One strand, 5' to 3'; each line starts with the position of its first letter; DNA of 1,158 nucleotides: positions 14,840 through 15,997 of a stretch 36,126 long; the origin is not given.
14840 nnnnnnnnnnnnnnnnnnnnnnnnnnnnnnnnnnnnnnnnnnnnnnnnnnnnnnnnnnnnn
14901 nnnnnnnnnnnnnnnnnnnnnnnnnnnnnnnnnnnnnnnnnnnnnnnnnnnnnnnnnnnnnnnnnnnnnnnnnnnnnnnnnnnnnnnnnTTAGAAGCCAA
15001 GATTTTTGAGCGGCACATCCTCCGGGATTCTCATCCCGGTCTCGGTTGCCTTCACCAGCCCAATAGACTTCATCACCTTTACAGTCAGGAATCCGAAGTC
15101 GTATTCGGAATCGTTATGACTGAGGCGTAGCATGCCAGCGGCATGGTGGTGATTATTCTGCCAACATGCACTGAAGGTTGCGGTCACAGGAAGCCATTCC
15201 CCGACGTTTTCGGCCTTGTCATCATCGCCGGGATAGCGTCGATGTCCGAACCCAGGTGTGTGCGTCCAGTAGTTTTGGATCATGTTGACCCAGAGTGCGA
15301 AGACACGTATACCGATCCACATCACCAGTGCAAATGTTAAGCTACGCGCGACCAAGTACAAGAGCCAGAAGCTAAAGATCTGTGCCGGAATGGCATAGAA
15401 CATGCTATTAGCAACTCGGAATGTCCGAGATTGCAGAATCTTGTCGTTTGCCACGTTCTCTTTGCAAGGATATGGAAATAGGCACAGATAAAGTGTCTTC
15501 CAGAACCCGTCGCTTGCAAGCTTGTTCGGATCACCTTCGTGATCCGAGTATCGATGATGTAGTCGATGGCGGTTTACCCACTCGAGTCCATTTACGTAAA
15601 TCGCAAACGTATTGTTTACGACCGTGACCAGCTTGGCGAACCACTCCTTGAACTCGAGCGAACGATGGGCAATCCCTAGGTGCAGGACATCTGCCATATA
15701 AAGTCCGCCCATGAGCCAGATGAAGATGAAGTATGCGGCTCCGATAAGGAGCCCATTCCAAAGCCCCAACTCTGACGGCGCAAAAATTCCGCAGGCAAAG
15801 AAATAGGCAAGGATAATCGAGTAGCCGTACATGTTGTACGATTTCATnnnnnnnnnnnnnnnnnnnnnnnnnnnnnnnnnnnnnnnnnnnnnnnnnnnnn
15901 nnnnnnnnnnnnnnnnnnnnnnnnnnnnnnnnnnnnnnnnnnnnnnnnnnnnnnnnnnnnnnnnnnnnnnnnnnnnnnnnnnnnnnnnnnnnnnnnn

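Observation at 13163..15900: G+C-rich island immediately downstream of tRNA-Ala encoding two O2-dependent His-box lipid oxidases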

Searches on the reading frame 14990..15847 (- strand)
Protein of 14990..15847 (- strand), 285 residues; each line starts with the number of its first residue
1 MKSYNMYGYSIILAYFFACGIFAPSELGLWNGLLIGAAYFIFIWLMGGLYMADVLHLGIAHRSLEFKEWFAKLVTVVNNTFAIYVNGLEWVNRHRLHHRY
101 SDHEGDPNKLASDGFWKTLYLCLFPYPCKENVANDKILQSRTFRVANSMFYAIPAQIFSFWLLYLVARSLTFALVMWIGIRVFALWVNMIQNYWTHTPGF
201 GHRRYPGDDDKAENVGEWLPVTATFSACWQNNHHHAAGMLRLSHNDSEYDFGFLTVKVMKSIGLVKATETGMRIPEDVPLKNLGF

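Call 6: search_protein_families(library=pfam, proteins=[window:14990-15847:-], max_evalue=0.01)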
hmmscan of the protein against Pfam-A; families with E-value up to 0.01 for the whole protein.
window:14990-15847:- (285 aa): 1 family
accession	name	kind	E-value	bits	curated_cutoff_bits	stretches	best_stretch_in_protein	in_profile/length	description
PF00487.30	FA_desaturase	-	1.3e-06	28.8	29.7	1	36-239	9-226/253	Fatty acid desaturase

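Call 12: find_homologous_proteins(query=window:14990-15847:-)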
Query window:14990-15847:- (285 aa): 2037 proteins with E <= 0.001 among 2386 candidates; the best 120 are listed.
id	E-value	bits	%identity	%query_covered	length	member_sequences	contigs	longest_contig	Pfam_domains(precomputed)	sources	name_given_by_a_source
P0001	4.8e-198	674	100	100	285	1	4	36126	-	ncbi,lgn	-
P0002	4.1e-150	517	76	100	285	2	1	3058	PF00487.31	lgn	-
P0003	2.5e-145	501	73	100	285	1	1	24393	PF00487.31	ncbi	-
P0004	3.1e-144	498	73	100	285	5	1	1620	PF00487.31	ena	-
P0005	1.0e-143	496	72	100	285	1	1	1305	PF00487.31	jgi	jgi:stearoyl-CoA desaturase (delta-9 desaturase)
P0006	2.9e-143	495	72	100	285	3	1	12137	PF00487.31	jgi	jgi:sn-1 stearoyl-lipid 9-desaturase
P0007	1.4e-141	489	71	100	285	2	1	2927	PF00487.31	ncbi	-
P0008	5.0e-141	487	71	100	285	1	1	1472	PF00487.31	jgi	jgi:fatty-acid desaturase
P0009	2.5e-140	485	71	100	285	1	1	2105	PF00487.31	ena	-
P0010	2.8e-140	485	71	100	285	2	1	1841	PF00487.31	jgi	jgi:sn-1 stearoyl-lipid 9-desaturase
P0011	7.5e-140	483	71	100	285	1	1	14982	PF00487.31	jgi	jgi:sn-1 stearoyl-lipid 9-desaturase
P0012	1.1e-139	483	71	100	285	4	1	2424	PF00487.31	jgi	-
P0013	1.7e-139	482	69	100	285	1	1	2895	PF00487.31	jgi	jgi:fatty-acid desaturase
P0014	1.9e-139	482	71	100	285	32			PF00487.31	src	-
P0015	1.9e-139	482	70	100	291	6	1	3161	PF00487.31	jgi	jgi:fatty-acid desaturase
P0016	4.1e-139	481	71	100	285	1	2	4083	PF00487.31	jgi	jgi:sn-1 stearoyl-lipid 9-desaturase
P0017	4.1e-139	481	70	100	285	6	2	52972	PF00487.31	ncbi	-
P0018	4.6e-139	481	71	100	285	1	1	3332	PF00487.31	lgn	-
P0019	9.5e-139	480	71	100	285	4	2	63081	PF00487.31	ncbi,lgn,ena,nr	ncbi:MAG TPA: fatty acid desaturase [Candidatus Eisenbacteria bacterium]|nr:fatty acid desaturase [C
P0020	1.0e-138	480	71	100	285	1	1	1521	PF00487.31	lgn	-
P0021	1.1e-138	479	69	100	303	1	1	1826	PF00487.31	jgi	jgi:stearoyl-CoA desaturase (delta-9 desaturase)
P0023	2.8e-138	478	71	100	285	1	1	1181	PF00487.31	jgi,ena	-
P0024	3.1e-138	478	70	100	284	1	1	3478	PF00487.31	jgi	jgi:fatty-acid desaturase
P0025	3.2e-138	478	71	100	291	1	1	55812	PF00487.31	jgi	jgi:stearoyl-CoA desaturase (Delta-9 desaturase)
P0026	3.4e-138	478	69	100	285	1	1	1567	PF00487.31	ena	-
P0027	4.9e-138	477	70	100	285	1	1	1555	PF00487.31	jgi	jgi:fatty-acid desaturase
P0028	5.5e-138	477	70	100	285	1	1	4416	PF00487.31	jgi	jgi:sn-1 stearoyl-lipid 9-desaturase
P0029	5.7e-138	477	72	100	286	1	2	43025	PF00487.31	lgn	-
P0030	5.8e-138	477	71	100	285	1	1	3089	PF00487.31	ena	-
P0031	6.8e-138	477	70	100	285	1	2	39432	PF00487.31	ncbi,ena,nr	ncbi:MAG TPA: fatty acid desaturase [Candidatus Acidoferrum sp.]|nr:fatty acid desaturase [Candidatu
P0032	1.1e-137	476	69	100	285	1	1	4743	PF00487.31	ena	-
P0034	1.4e-137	476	69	100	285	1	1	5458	PF00487.31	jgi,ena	-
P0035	3.5e-137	475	70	100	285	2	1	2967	PF00487.31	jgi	-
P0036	3.6e-137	475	70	100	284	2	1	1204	PF00487.31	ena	-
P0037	4.0e-137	474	69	100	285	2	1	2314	PF00487.31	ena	-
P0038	1.9e-136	472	69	100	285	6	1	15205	PF00487.31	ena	-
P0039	2.4e-136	472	70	100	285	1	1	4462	PF00487.31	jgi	jgi:sn-1 stearoyl-lipid 9-desaturase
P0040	3.0e-136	472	68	100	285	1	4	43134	PF00487.31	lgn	-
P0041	3.0e-136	472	81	84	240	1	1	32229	PF00487.31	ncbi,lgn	-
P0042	3.5e-136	471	71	100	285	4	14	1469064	PF00487.31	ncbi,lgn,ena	-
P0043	4.1e-136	471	68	100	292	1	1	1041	PF00487.31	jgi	-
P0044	4.7e-136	471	69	100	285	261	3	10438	PF00487.31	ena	-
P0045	5.1e-136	471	68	100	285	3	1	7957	PF00487.31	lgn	-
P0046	5.7e-136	471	69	100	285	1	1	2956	PF00487.31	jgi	jgi:fatty-acid desaturase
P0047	5.9e-136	471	68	100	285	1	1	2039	PF00487.31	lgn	-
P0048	7.1e-136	470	69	100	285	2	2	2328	PF00487.31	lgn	-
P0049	8.3e-136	470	69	100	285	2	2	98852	PF00487.31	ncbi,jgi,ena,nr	ncbi:MAG TPA: hypothetical protein VMT51_07240 [Dongiaceae bacterium]|nr:hypothetical protein [Dongi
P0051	1.1e-135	470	68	100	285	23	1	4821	PF00487.31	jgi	-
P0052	1.3e-135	469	68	100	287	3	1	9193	PF00487.31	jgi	jgi:fatty-acid desaturase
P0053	3.2e-135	468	68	100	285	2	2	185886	PF00487.31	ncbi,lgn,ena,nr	ncbi:MAG TPA: fatty acid desaturase [Candidatus Eisenbacteria bacterium]|nr:fatty acid desaturase [C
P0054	3.2e-135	468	69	100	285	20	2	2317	PF00487.31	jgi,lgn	-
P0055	3.4e-135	468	69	100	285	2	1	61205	PF00487.31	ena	-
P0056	3.6e-135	468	71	100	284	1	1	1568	PF00487.31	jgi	jgi:fatty-acid desaturase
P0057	3.7e-135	468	70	100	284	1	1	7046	PF00487.31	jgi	jgi:stearoyl-CoA desaturase (delta-9 desaturase)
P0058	5.8e-135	467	69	100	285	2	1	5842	PF00487.31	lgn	-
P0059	5.9e-135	467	70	100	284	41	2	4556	PF00487.31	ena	-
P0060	6.4e-135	467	69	100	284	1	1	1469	PF00487.31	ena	-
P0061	6.6e-135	467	68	100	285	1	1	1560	PF00487.31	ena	-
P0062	6.7e-135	467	70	100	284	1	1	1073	PF00487.31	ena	-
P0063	7.1e-135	467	68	100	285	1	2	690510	PF00487.31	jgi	jgi:stearoyl-CoA desaturase (Delta-9 desaturase)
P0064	8.8e-135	467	70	100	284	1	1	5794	PF00487.31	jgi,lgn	-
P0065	9.2e-135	467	71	100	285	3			PF00487.31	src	-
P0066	9.6e-135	467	69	100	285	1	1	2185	PF00487.31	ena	-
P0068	1.2e-134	466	68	100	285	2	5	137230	PF00487.31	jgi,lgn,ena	-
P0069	1.3e-134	466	70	100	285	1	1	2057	PF00487.31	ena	-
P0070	1.4e-134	466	68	100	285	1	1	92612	PF00487.31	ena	-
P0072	1.9e-134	466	70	100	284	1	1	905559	PF00487.31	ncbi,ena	-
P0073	1.9e-134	466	68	100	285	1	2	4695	PF00487.31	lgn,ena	-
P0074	2.2e-134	465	69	100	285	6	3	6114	PF00487.31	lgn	-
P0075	2.4e-134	465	68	100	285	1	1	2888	PF00487.31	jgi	jgi:fatty-acid desaturase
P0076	2.4e-134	465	67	100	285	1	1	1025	PF00487.31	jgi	jgi:fatty-acid desaturase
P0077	2.5e-134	465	68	100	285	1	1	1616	PF00487.31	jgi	jgi:fatty-acid desaturase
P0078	2.7e-134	465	68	100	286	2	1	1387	PF00487.31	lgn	-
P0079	3.0e-134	465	68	100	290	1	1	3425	PF00487.31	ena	-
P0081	3.6e-134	465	70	100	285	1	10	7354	PF00487.31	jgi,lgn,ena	-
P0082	3.7e-134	465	69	100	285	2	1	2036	PF00487.31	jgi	jgi:fatty-acid desaturase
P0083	3.7e-134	465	68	100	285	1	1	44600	PF00487.31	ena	-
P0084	3.7e-134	465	67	100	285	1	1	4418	PF00487.31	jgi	jgi:fatty-acid desaturase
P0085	4.0e-134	465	70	100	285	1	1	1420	PF00487.31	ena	-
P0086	4.2e-134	464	70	100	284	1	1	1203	PF00487.31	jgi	jgi:fatty-acid desaturase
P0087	4.7e-134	464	69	100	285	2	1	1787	PF00487.31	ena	-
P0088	5.7e-134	464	68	100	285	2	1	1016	PF00487.31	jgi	jgi:stearoyl-CoA desaturase (delta-9 desaturase)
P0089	5.8e-134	464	70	100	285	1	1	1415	PF00487.31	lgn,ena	-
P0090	6.2e-134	464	70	100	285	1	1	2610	PF00487.31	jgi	-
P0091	6.6e-134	464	68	100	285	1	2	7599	PF00487.31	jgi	jgi:fatty-acid desaturase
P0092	6.6e-134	464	70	100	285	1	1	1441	PF00487.31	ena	-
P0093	6.7e-134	464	68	100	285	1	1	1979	PF00487.31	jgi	jgi:fatty-acid desaturase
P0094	6.9e-134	464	70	100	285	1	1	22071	PF00487.31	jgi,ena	-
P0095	7.9e-134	464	70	100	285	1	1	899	PF00487.31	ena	-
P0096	8.1e-134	464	70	100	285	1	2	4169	PF00487.31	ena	-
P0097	8.1e-134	464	68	100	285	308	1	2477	PF00487.31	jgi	jgi:stearoyl-CoA desaturase (delta-9 desaturase)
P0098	8.2e-134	464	70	100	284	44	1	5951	PF00487.31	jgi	-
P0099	8.3e-134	464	68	100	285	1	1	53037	PF00487.31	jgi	jgi:fatty-acid desaturase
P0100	9.2e-134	463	71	100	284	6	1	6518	PF00487.31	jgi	jgi:fatty-acid desaturase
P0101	9.9e-134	463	68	100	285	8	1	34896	PF00487.31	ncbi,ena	-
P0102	1.0e-133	463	68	100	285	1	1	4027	PF00487.31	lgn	-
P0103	1.0e-133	463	69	100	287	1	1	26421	PF00487.31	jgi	-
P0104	1.0e-133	463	69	100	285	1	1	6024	PF00487.31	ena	-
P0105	1.0e-133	463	67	100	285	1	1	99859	PF00487.31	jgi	jgi:stearoyl-CoA desaturase (delta-9 desaturase)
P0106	1.1e-133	463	70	100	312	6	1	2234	PF00487.31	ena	-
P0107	1.2e-133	463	70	100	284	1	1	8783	PF00487.31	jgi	-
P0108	1.3e-133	463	68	100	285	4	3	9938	PF00487.31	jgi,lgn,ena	jgi:fatty-acid desaturase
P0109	1.4e-133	463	68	100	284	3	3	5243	PF00487.31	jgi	jgi:fatty-acid desaturase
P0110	1.6e-133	463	69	100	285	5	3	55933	PF00487.31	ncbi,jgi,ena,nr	ncbi:MAG TPA: hypothetical protein VKB90_14680 [Candidatus Acidoferrum sp.]|nr:hypothetical protein 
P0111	1.8e-133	462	71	95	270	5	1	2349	PF00487.31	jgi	jgi:fatty-acid desaturase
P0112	1.9e-133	462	70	100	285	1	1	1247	PF00487.31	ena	-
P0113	1.9e-133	462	69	100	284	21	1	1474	PF00487.31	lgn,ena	-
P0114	2.3e-133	462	69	100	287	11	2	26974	PF00487.31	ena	-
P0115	2.5e-133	462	69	100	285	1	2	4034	PF00487.31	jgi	jgi:fatty-acid desaturase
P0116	2.5e-133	462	68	100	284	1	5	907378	PF00487.31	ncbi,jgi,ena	jgi:fatty-acid desaturase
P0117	2.6e-133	462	68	100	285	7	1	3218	PF00487.31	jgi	jgi:fatty-acid desaturase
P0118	2.7e-133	462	68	100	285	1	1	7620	PF00487.31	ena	-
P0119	2.9e-133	462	68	100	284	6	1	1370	PF00487.31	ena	-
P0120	3.2e-133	462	67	100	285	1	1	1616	PF00487.31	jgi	-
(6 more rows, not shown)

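Call 13: find_encoding_contigs(protein=window:14990-15847:-, flank=10000, max_places=10)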
Protein window:14990-15847:- (285 aa): 4 contigs read that carry it; 3 places shown.
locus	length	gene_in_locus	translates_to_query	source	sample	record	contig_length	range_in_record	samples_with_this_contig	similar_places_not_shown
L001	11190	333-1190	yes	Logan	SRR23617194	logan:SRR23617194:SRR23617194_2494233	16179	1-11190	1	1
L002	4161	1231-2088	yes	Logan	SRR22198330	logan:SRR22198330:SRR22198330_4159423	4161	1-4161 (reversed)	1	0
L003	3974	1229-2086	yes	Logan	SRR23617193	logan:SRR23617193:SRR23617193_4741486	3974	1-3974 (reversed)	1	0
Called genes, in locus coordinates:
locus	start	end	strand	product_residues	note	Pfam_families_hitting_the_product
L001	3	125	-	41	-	?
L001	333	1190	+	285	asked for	-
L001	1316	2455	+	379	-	PF04116:FA_hydroxylase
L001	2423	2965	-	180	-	-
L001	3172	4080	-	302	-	PF02557:VanY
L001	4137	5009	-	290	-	PF17773:UPF0176_N, PF00581:Rhodanese, PF12368:Rhodanese_C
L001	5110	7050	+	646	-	-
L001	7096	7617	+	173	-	PF01327:Pep_deformylase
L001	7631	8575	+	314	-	PF00551:Formyl_trans_N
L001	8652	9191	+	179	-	-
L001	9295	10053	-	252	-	PF00160:Pro_isomerase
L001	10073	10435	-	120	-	PF02482:Ribosomal_S30AE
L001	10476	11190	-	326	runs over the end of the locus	PF08032:SpoU_sub_bind, PF00588:SpoU_methylase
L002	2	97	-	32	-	?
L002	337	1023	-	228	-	-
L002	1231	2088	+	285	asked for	-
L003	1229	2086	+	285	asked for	-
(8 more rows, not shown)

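Call 14: find_encoding_contigs(protein=P0041, flank=10000, max_places=4)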
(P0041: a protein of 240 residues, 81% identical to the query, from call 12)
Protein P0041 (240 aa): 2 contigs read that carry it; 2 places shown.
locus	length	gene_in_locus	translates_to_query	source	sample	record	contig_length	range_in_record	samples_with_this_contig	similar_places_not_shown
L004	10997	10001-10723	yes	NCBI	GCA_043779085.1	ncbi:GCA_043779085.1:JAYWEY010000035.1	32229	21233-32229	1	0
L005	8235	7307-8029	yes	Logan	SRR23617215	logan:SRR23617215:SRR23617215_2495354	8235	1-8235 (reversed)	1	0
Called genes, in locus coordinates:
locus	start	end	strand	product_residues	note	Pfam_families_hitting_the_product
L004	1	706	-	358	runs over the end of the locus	PF01207:Dus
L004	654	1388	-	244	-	-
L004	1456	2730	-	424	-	PF02403:Seryl_tRNA_N, PF00587:tRNA-synt_2b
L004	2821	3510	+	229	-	PF01786:AOX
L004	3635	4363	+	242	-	PF03988:DUF347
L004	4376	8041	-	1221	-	PF07602:DUF1565 (faint), PF00041:fn3 (weak), PF01471:PG_binding_1 (weak)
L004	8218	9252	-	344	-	PF10503:Esterase_PHB (weak), PF02230:Abhydrolase_2, PF00326:Peptidase_S9 (faint)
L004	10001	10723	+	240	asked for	PF00487:FA_desaturase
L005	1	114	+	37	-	?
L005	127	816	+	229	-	PF01786:AOX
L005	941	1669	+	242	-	PF03988:DUF347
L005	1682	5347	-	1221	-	PF07602:DUF1565 (faint), PF00041:fn3 (weak), PF01471:PG_binding_1 (weak)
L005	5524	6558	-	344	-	PF10503:Esterase_PHB (weak), PF02230:Abhydrolase_2, PF00326:Peptidase_S9 (faint)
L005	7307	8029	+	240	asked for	PF00487:FA_desaturase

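Call 15: find_encoding_contigs(protein=P0003, flank=10000, max_places=4)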
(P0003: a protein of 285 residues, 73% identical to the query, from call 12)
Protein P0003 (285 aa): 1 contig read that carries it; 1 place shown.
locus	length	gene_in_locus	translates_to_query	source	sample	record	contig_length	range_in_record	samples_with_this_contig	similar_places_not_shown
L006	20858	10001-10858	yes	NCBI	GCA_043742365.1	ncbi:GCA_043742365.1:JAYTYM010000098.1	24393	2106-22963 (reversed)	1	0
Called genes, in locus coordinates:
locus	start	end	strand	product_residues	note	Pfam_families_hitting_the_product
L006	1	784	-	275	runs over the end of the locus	PF00149:Metallophos, PF12850:Metallophos_2 (weak)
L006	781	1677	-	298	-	PF00781:DAGK_cat, PF19279:YegS_C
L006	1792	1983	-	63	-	-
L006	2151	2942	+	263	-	-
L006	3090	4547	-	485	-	PF01471:PG_binding_1, PF14240:YHYH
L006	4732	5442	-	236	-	PF00657:Lipase_GDSL, PF13472:Lipase_GDSL_2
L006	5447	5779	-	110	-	PF01035:DNA_binding_1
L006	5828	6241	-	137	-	PF08570:DUF1761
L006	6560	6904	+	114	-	PF01814:Hemerythrin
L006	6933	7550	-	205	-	PF00300:His_Phos_1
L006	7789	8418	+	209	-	PF14528:LAGLIDADG_3 (faint)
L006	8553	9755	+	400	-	-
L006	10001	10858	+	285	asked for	PF00487:FA_desaturase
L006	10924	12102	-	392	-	PF04116:FA_hydroxylase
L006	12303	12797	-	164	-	-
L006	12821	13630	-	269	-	-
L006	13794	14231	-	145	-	-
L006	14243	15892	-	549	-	PF06418:CTP_synth_N, PF00117:GATase, PF07722:Peptidase_C26 (weak)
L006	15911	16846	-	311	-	PF18075:FtsX_ECD, PF02687:FtsX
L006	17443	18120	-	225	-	PF00005:ABC_tran, PF13304:AAA_21 (weak)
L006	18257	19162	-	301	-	-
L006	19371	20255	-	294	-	PF03462:PCRF, PF00472:RF-1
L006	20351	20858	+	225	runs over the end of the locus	PF03009:GDPD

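Call 17: find_related_loci(query=window:14990-15847:-, collection=genome_contigs, flank=8000)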
Query window:14990-15847:- (285 aa) in genome_contigs; peptide patterns used: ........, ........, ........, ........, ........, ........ (x = any residue, [..] = any of these).
77 stretches matched a pattern; 49 encode a relative of the query (tblastn E <= 1e-3); 49 distinct loci.
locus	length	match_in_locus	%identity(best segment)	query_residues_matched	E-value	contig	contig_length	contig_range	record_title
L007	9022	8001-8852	68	1-285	1e-134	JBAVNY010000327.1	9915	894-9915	MAG: Candidatus Acidiferrum sp. isolate MFD00988_ilm_asm_bin7 k127_109456, whole genome shotgun sequence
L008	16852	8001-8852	68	1-285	2e-134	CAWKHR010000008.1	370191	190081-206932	MAG: Candidatus Acidoferrales bacterium isolate MFD03346.bin.1.134 genome assembly, contig: contig_26750, whole genome s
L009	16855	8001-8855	68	1-285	2e-133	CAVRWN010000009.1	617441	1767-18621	MAG: uncultured Acidobacteriaceae bacterium isolate MFD05512.bin.1.77 genome assembly, contig: contig_8642, whole genome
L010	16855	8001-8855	67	1-285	9e-133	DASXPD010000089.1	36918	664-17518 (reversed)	MAG TPA_asm: Candidatus Acidoferrum sp. isolate SMAG_U5399 k141_2806441, whole genome shotgun sequence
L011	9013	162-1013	69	1-285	8e-133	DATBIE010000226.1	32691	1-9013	MAG TPA_asm: Terriglobales bacterium isolate SMAG_U3886 k141_2416611, whole genome shotgun sequence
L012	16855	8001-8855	66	1-285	3e-132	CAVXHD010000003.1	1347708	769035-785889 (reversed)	MAG: uncultured Acidobacteriota bacterium isolate MFD04463.bin.1.197 genome assembly, contig: contig_37343, whole genome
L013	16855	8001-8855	67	1-285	3e-132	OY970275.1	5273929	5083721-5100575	MAG: uncultured Acidobacteriota bacterium isolate MFD03399.bin.c.2 genome assembly, chromosome: 1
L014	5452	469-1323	67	1-285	3e-130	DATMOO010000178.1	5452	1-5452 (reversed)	MAG TPA_asm: Candidatus Sulfotelmatobacter sp. isolate SMAG_U12878 k141_946355, whole genome shotgun sequence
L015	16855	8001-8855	66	1-285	3e-128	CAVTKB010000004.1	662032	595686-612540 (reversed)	MAG: uncultured Acidobacteriota bacterium isolate MFD05521.bin.1.70 genome assembly, contig: contig_13877, whole genome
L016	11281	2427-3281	63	1-285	8e-126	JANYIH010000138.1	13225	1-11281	MAG: Hyphomicrobiales bacterium isolate GL140_2_metabinner_27 GL140_2_k141_665865, whole genome shotgun sequence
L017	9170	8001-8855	59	1-285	7e-123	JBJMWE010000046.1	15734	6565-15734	MAG: Vitreoscilla sp. isolate H1_18_all_fractions_metab_conc_47_71_15 k255_857874, whole genome shotgun sequence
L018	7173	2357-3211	63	1-285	1e-120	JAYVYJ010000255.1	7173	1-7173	MAG: Hyphomicrobiales bacterium isolate GL85_UP_concoct_52 GL85_UP_concoct_52_254, whole genome shotgun sequence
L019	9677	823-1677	58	1-285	3e-119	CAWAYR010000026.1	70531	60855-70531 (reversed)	MAG: uncultured Acidobacteriota bacterium isolate MFD05567.bin.3.64 genome assembly, contig: contig_64949, whole genome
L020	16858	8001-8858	60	1-285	4e-119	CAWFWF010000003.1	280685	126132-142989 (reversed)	MAG: uncultured Acidobacteriota bacterium isolate MFD09368.bin.1.227 genome assembly, contig: contig_28397, whole genome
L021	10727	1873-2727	56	1-285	4e-118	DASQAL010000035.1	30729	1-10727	MAG TPA_asm: Candidatus Acidoferrum sp. isolate SMAG_U11644 k141_1441121, whole genome shotgun sequence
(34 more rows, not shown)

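Call 28: search_protein_families(library=ncbifam, proteins=[window:14990-15847:-], max_evalue=0.1)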
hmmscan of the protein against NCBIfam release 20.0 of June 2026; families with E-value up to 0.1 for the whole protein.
window:14990-15847:- (285 aa): 2 families
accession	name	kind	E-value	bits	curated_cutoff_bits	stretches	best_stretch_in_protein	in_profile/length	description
NF049918.1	DesA_fam_desat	equivalog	1.7e-07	30.7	400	1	55-270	29-242/385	DesA family fatty acid desaturase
NF003348.0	PRK04375.1-1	equivalog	0.026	13.9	285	0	134-196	72-137/292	heme o synthase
